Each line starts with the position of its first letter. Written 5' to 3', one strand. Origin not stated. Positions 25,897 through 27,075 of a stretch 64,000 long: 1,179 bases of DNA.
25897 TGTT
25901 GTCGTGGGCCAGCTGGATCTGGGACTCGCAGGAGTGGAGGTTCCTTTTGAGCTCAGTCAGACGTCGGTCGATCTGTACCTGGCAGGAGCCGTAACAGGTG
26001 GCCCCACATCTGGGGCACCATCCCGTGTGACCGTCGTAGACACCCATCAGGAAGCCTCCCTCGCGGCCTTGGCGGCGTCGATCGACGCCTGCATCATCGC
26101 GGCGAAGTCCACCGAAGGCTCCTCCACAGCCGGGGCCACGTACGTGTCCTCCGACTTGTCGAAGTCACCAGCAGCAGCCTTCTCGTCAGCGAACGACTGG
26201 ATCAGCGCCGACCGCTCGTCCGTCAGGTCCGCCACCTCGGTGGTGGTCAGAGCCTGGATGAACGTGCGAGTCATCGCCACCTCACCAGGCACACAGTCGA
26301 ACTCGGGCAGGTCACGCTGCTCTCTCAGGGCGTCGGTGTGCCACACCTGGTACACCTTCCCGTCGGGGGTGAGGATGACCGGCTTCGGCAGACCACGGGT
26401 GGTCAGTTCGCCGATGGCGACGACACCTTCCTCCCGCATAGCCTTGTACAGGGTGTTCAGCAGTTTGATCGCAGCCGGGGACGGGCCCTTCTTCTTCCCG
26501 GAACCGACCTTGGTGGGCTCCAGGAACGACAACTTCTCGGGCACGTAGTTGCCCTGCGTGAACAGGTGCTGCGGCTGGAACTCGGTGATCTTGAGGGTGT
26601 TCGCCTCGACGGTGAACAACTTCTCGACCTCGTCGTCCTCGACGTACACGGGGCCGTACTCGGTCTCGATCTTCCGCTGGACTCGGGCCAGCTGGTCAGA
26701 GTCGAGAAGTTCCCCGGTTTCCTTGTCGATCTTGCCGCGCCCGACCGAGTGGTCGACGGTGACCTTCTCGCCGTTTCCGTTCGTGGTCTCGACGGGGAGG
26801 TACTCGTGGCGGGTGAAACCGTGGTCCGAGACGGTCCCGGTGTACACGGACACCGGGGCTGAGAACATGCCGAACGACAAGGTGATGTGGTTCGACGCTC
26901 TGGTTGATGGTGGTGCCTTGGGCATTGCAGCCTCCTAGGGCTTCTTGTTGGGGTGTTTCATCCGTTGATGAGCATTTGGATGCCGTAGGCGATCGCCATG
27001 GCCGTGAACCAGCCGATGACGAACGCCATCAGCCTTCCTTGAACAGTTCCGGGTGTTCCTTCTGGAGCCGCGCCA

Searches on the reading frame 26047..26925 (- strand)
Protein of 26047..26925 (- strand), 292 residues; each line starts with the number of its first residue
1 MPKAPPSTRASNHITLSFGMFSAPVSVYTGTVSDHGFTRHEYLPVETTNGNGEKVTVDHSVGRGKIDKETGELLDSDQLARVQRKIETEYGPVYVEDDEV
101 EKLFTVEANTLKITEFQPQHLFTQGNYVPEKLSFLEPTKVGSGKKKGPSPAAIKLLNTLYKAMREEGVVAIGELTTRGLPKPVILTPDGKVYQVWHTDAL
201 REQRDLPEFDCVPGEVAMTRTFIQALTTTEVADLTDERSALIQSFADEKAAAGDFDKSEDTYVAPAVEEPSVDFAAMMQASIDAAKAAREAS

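Call 14: search_protein_families(library=pfam, proteins=[window:26047-26925:-], max_evalue=0.01)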
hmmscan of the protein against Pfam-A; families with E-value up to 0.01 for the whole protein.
window:26047-26925:- (292 aa): 1 family
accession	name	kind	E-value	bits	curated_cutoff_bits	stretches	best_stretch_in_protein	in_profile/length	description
PF02735.22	Ku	-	1.1e-11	45.4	25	1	17-188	1-154/190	Ku70/Ku80 beta-barrel domain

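Call 104: find_homologous_proteins(query=window:26047-26925:-, max_evalue=1e-30)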
Query window:26047-26925:- (292 aa): 118 proteins with E <= 1e-30 among 1378 candidates.
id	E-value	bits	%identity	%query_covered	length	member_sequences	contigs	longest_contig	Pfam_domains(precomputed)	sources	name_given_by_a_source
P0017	4.7e-189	645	100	100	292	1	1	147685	PF02735.23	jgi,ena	-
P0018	1.6e-150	518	81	97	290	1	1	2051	PF02735.23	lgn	-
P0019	5.2e-112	392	65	99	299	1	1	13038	PF02735.23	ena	-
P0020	7.2e-112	391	61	99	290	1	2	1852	PF02735.23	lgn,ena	-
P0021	5.0e-111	389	63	99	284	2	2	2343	PF02735.23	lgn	-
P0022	7.5e-108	378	63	99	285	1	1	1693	PF02735.23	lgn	-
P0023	7.9e-108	378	62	99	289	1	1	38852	PF02735.23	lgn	-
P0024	3.1e-107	376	64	99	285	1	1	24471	PF02735.23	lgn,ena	-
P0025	3.6e-107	376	61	99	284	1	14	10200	PF02735.23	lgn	-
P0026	6.4e-107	375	62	99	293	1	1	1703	PF02735.23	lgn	-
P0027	6.7e-107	375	63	99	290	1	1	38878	PF02735.23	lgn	-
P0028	3.1e-106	373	62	99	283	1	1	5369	PF02735.23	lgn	-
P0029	3.2e-106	373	62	98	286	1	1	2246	PF02735.23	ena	-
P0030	3.6e-106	373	62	99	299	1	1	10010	PF02735.23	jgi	jgi:non-homologous end joining protein Ku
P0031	8.6e-106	371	61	99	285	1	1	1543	PF02735.23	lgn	-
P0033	1.1e-103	365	63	99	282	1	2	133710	PF02735.23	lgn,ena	-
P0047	1.4e-94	335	57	99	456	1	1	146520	PF02735.23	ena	-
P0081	7.6e-82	293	53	99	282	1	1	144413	PF02735.23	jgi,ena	-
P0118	2.7e-66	242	45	98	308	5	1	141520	PF02735.23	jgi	jgi:non-homologous end joining protein Ku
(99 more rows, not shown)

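Call 105: find_encoding_contigs(protein=P0033, flank=10000, max_places=1)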
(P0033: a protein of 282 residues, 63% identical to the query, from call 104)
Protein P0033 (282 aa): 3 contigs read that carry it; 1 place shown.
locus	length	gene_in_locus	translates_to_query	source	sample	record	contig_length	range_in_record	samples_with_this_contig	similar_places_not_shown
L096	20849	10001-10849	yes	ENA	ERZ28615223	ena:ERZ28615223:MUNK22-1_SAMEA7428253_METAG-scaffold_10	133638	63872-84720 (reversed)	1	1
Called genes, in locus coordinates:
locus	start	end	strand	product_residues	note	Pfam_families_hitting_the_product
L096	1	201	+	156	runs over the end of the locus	-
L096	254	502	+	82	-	-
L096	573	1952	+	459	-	-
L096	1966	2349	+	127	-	-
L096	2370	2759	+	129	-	-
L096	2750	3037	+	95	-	-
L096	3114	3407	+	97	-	-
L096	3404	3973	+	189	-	-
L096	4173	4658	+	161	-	-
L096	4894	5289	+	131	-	-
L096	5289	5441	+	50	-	-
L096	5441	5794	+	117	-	-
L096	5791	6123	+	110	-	-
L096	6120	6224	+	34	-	-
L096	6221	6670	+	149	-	-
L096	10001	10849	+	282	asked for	PF02735:Ku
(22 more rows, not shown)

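Call 106: find_encoding_contigs(protein=P0047, flank=10000, max_places=1)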
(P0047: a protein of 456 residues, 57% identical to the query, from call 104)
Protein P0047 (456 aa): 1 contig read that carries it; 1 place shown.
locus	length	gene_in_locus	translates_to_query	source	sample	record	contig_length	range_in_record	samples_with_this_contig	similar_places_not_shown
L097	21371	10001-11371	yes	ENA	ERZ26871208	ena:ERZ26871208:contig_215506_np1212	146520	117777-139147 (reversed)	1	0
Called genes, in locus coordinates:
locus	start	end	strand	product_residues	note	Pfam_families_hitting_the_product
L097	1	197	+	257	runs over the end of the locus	-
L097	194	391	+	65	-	-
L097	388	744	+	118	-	-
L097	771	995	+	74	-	PF24254:DUF7455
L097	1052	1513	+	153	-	-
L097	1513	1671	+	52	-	-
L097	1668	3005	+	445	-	-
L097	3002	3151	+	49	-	-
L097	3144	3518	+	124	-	-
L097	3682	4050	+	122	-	-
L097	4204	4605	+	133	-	-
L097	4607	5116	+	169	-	-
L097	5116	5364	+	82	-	-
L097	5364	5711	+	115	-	-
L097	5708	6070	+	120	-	-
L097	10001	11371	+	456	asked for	PF02735:Ku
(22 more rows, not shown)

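Call 107: find_encoding_contigs(protein=P0081, flank=10000, max_places=1)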
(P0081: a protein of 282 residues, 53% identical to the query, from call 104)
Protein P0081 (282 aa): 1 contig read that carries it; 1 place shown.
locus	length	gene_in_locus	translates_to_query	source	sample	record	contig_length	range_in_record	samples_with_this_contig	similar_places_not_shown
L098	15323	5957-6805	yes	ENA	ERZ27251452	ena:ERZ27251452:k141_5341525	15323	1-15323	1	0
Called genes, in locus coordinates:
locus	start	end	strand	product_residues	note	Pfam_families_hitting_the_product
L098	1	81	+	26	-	?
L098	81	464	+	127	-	-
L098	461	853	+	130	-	-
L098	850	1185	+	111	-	-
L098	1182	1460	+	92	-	-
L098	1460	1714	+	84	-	-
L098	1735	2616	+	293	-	PF01145:Band_7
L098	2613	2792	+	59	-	-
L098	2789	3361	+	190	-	-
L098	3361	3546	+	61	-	-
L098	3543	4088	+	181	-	-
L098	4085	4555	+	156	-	-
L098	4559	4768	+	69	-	-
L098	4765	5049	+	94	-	-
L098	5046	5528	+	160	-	-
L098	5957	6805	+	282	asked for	PF02735:Ku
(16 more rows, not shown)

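Call 108: find_encoding_contigs(protein=P0118, flank=10000, max_places=1)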
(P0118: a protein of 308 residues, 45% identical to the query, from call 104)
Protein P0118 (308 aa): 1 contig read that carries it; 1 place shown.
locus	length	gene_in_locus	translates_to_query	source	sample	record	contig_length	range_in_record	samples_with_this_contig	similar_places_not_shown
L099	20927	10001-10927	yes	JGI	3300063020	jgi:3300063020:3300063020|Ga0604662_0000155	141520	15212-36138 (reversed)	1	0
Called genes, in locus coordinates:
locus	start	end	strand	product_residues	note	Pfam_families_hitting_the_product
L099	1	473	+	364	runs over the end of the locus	-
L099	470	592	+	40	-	-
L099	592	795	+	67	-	-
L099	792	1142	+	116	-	-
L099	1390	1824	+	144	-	-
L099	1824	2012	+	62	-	-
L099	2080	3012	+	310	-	-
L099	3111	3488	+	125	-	-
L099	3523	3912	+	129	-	-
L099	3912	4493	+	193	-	-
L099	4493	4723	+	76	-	-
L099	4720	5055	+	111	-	-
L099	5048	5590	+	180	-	-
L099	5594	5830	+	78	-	-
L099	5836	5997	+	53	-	-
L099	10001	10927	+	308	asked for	PF02735:Ku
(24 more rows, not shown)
